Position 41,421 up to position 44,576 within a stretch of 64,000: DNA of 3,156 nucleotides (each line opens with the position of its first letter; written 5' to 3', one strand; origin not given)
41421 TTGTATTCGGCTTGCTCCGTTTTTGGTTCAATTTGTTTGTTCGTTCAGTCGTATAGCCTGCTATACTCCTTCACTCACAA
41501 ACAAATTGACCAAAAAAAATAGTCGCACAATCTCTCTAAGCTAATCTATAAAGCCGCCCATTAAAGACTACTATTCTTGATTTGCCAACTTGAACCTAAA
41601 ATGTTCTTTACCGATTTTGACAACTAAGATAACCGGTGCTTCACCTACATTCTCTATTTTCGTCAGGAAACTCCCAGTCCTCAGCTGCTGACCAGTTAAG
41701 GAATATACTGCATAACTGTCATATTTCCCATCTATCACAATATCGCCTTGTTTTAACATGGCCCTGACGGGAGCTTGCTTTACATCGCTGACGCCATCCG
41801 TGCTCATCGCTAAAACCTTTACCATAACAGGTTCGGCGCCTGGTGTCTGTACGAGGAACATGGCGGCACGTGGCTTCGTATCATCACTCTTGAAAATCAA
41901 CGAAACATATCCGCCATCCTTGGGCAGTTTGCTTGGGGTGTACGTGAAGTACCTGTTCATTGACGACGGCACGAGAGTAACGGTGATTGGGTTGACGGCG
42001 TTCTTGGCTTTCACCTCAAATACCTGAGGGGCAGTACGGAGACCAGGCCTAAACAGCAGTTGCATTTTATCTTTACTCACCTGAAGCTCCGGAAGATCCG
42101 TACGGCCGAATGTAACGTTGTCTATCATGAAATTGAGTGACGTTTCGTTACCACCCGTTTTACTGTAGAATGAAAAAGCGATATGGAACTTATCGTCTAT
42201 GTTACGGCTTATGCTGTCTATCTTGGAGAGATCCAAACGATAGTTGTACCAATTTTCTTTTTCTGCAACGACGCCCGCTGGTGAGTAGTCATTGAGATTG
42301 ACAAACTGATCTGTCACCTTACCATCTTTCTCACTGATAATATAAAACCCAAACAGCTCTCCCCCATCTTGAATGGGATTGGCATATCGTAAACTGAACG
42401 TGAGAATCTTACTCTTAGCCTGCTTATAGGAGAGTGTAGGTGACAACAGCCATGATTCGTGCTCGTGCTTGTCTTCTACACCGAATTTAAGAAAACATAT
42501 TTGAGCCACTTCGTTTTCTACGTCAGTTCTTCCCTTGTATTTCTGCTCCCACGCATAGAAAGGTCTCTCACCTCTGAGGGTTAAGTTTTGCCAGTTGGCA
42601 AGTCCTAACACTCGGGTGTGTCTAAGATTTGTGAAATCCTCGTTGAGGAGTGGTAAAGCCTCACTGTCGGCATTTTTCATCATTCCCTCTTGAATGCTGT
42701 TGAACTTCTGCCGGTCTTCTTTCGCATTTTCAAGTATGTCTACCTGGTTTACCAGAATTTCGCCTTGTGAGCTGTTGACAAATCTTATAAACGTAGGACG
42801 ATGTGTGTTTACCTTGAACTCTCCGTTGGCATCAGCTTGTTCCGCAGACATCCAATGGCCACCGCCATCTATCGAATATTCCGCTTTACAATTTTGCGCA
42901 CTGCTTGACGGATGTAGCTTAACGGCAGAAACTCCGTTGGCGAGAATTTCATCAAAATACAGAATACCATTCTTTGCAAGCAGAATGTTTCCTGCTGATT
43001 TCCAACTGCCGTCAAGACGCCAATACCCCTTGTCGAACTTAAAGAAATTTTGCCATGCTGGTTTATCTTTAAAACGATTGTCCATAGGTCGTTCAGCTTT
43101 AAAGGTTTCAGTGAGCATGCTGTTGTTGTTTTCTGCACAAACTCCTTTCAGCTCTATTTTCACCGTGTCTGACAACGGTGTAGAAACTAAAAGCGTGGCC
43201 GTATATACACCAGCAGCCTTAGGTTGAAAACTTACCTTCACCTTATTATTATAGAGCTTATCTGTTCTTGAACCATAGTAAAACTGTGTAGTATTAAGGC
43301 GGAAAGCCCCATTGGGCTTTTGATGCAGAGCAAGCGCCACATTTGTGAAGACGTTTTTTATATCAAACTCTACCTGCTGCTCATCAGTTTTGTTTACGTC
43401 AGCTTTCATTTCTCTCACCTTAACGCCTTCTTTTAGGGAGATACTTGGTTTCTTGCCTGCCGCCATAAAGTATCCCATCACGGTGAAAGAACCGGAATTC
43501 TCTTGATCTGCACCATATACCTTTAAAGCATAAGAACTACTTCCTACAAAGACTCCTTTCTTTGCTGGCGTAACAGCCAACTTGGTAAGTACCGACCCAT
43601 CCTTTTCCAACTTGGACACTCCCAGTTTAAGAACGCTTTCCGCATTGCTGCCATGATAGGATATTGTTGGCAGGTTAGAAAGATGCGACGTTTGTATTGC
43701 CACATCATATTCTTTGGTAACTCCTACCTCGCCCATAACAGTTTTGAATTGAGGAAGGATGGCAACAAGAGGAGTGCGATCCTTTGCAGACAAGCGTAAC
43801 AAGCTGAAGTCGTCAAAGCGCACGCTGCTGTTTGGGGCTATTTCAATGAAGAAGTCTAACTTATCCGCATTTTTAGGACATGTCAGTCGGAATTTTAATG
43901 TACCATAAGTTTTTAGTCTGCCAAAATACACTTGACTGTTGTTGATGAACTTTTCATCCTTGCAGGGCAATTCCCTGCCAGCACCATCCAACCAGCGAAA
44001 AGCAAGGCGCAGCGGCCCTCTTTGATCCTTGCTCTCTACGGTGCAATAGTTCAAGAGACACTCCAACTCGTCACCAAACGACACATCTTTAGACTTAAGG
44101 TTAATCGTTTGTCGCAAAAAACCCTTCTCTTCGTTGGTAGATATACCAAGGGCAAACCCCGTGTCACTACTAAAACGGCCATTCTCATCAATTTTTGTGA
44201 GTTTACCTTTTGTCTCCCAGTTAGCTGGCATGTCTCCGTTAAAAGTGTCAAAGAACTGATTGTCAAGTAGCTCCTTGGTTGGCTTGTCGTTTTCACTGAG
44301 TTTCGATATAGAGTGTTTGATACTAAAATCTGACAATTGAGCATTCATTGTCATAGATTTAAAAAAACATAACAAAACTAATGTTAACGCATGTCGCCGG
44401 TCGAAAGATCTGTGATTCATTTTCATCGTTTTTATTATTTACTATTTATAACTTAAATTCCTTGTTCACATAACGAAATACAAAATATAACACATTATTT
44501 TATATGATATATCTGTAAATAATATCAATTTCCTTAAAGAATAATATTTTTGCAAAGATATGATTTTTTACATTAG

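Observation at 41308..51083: MITEs sit at every junction in a block of three surface-protein genes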

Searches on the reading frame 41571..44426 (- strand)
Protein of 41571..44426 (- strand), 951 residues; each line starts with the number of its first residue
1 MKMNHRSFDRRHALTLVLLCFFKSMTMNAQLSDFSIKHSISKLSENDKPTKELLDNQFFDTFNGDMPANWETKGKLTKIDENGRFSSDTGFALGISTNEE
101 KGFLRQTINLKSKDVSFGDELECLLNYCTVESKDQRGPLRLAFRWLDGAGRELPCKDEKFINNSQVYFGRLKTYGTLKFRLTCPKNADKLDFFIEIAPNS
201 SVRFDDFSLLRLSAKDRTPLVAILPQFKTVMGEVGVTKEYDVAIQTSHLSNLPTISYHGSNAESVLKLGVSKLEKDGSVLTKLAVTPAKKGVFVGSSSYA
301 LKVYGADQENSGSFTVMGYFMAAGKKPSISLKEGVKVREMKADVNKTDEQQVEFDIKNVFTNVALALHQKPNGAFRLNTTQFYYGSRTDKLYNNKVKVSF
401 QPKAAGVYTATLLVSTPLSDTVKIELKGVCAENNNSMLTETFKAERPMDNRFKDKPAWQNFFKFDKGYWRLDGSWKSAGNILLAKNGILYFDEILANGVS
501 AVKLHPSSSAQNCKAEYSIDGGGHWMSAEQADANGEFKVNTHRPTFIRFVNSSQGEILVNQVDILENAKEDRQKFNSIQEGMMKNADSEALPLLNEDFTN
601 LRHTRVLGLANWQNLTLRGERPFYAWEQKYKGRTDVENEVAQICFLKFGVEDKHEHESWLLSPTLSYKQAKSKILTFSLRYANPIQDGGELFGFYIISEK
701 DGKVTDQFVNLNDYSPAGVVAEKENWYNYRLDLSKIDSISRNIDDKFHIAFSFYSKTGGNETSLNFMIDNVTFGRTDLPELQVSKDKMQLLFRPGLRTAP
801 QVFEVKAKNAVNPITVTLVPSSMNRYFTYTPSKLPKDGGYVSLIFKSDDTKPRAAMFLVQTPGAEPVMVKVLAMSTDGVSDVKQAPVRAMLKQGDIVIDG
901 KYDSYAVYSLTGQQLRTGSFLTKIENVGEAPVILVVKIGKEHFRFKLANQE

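Call 9: search_protein_families(library=pfam, proteins=[window:41571-44426:-], max_evalue=0.01)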
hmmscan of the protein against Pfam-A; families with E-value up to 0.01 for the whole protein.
window:41571-44426:- (951 aa): 1 family
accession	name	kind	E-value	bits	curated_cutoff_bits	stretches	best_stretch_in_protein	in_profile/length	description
PF22066.2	Cep192_D8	-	0.0011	19.6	33.5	1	369-430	43-100/101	Cep192 domain 8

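Call 24: find_encoding_contigs(protein=window:41571-44426:-, flank=10000, max_places=10)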
Protein window:41571-44426:- (951 aa): no gene with exactly this product is on record in the collection.

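Call 28: find_homologous_proteins(query=window:41571-44426:-, max_evalue=0.00001)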
Query window:41571-44426:- (951 aa): 182 proteins with E <= 0.00001 among 8000 candidates; the best 120 are listed.
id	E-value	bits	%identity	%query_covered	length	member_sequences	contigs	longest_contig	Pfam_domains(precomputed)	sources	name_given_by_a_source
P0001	0.0e+0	2110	97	100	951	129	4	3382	-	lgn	-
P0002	0.0e+0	1394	65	95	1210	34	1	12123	-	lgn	-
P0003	0.0e+0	1072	52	97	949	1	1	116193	-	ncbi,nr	ncbi:MAG: T9SS type A sorting domain-containing protein [Prevotella sp.]|nr:T9SS type A sorting doma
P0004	0.0e+0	1047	52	96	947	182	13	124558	-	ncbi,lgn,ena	-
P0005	0.0e+0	1036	52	95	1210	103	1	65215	-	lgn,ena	-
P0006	0.0e+0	1031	51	93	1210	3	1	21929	-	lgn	-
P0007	0.0e+0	1030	52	94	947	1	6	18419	-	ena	-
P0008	0.0e+0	1030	52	94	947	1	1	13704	-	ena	-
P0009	0.0e+0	1027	52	94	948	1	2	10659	-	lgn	-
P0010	0.0e+0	1027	52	94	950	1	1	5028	-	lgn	-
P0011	0.0e+0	1026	52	94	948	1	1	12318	-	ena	-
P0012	0.0e+0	1026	52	94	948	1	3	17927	-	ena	-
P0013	0.0e+0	1026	51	94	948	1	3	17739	-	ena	-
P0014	0.0e+0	1026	51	94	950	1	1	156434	-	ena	-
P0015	0.0e+0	1026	51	94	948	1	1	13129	-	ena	-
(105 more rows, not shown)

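Call 29: list_cluster_members(proteins=[P0001])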
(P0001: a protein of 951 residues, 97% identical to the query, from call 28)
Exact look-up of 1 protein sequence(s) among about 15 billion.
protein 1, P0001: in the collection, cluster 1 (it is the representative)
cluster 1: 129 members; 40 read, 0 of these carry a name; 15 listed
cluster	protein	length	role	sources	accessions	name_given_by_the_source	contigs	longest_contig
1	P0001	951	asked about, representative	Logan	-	-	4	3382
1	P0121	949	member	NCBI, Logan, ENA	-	-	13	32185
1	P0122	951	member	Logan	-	-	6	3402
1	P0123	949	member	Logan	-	-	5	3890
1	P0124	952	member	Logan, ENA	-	-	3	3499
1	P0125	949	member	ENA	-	-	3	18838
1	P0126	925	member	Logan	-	-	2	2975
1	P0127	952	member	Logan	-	-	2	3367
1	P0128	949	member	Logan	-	-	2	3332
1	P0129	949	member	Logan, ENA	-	-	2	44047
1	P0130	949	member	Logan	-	-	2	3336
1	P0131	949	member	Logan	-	-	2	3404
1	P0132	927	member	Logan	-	-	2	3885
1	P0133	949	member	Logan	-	-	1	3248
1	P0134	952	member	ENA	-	-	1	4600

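Call 30: find_encoding_contigs(protein=P0121, flank=10000, max_places=10)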
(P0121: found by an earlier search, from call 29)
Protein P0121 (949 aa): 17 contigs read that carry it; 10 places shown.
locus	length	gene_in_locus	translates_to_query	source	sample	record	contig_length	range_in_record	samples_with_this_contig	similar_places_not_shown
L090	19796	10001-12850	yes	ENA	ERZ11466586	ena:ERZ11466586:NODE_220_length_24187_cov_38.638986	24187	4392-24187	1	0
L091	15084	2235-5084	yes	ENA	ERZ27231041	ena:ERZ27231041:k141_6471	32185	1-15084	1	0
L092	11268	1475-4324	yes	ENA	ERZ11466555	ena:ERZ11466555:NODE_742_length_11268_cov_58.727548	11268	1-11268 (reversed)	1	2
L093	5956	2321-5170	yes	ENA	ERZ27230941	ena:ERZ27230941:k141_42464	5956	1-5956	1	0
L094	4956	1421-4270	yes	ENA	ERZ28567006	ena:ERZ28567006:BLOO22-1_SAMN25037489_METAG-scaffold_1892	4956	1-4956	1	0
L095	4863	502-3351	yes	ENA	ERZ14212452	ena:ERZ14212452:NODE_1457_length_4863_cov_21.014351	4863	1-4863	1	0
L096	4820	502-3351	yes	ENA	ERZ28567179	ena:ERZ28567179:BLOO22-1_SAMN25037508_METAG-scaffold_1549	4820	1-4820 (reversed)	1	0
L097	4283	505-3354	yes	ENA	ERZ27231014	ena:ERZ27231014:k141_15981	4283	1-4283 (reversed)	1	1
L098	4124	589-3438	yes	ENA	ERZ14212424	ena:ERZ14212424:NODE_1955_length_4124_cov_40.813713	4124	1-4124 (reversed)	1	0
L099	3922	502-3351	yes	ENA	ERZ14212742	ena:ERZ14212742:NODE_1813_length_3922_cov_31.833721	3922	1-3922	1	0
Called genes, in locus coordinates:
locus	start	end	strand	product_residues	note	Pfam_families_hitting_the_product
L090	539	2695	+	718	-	-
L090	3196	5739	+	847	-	PF12799:LRR_4 (faint), PF18998:Flg_new_2 (weak)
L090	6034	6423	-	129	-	-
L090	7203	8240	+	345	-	-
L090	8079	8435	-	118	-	-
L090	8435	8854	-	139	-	-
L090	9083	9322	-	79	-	-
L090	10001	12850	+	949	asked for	-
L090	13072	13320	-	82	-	-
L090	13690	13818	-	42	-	-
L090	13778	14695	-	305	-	PF00535:Glycos_transf_2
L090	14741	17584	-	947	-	PF00005:ABC_tran (faint), PF02463:SMC_N (faint), PF13191:AAA_16 (faint), PF13304:AAA_21 (faint), PF13555:AAA_29 (faint), PF20703:nSTAND1 (faint), PF17760:UvrA_inter, PF17755:UvrA_DNA-bind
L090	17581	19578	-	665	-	PF07497:Rho_RNA_bind, PF00006:ATP-synt_ab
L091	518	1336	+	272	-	PF15283:DUF4595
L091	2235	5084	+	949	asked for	-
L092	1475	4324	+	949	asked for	-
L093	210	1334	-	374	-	PF13701:DDE_Tnp_1_4, PF01609:DDE_Tnp_1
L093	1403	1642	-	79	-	-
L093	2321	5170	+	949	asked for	-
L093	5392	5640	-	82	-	-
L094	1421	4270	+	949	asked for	-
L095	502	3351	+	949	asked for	-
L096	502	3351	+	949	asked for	-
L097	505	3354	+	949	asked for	-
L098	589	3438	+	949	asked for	-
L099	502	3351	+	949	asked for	-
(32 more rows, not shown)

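Call 31: find_encoding_contigs(protein=P0129, flank=10000, max_places=6)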
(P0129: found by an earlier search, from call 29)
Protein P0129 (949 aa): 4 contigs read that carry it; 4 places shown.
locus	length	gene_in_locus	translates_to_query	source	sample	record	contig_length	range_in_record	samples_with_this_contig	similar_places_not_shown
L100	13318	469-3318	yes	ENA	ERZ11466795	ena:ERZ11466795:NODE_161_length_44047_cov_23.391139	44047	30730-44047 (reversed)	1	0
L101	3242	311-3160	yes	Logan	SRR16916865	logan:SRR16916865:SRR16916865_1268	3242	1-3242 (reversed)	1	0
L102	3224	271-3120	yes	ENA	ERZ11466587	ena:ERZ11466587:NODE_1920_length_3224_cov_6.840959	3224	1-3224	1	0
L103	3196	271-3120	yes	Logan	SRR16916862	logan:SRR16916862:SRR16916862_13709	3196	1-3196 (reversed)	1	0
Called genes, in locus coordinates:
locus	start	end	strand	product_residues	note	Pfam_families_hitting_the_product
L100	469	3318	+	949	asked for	-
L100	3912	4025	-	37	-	-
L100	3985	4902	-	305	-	PF00535:Glycos_transf_2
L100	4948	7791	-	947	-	PF00005:ABC_tran (faint), PF02463:SMC_N (faint), PF13191:AAA_16 (faint), PF13304:AAA_21 (faint), PF13555:AAA_29 (faint), PF20703:nSTAND1 (faint), PF17760:UvrA_inter, PF17755:UvrA_DNA-bind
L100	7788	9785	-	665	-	PF07497:Rho_RNA_bind, PF00006:ATP-synt_ab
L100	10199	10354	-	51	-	-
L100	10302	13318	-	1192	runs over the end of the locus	PF01855:POR_N, PF17147:PFOR_II, PF01558:POR, PF10371:EKR, PF12837:Fer4_6 (weak), PF12838:Fer4_7, PF22338:Pyruv_OxRed_insertion, PF02775:TPP_enzyme_C, +5 more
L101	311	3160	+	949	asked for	-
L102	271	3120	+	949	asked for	-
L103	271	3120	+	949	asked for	-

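Call 45: search_protein_families(library=ncbifam, proteins=[window:41571-44426:-], max_evalue=0.01)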
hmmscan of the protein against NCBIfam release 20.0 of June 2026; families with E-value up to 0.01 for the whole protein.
window:41571-44426:- (951 aa): 1 family
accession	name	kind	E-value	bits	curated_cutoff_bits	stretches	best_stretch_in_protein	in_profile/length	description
NF038128.1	choice_anch_J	domain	8.4e-13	48.8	30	1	593-772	1-161/162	choice-of-anchor J domain-containing protein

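Call 47: search_protein_families(library=pfam, proteins=[L090:6034-6423:-, L090:7203-8240:+, L090:8079-8435:-, L090:8435-8854:-, L090:9083-9322:-, L093:210-1334:-], max_evalue=0.01)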
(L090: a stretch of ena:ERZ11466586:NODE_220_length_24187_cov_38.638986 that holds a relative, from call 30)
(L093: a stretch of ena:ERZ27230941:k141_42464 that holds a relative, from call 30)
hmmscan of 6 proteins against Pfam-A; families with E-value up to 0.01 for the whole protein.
L090:6034-6423:- (129 aa): 0 families

L090:7203-8240:+ (345 aa): 1 family
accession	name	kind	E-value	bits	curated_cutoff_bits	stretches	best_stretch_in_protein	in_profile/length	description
PF13360.13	PQQ_2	-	0.00015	22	27.6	1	147-248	7-94/233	Outer membrane protein assembly factor BamB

L090:8079-8435:- (118 aa): 0 families

L090:8435-8854:- (139 aa): 0 families

L090:9083-9322:- (79 aa): 0 families

L093:210-1334:- (374 aa): 2 families
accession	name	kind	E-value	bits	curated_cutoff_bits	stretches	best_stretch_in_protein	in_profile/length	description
PF01609.27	DDE_Tnp_1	-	1.3e-19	71.2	23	1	87-312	6-200/200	Transposase DDE domain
PF13701.12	DDE_Tnp_1_4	-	6.3e-13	48.2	34.7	1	28-359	95-414/435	Transposase DDE domain group 1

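Call 75: search_protein_families(library=ncbifam, proteins=[L093:210-1334:-], max_evalue=1)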
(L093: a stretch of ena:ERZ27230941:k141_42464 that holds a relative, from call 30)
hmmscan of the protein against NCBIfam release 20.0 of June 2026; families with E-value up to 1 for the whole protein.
L093:210-1334:- (374 aa): 5 families
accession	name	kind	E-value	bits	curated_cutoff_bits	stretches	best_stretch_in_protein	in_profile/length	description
NF033539.1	transpos_IS1380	equivalog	6.4e-83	278.7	180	1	3-360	57-417/419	IS1380 family transposase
NF033551.1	transpos_IS1182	equivalog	0.00071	18.6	270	1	107-203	263-359/488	IS1182 family transposase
NF033559.2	transpos_IS1634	equivalog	0.013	14.5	100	1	140-233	196-286/483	IS1634 family transposase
TIGR01381.1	E1_like_apg7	equivalog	0.037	12.4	571.35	1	141-212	583-654/663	E1-like protein-activating enzyme Gsa7p/Apg7p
NF049999.1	transpos_IS701_3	equivalog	0.079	11.8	170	1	221-290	271-334/412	IS701 family transposase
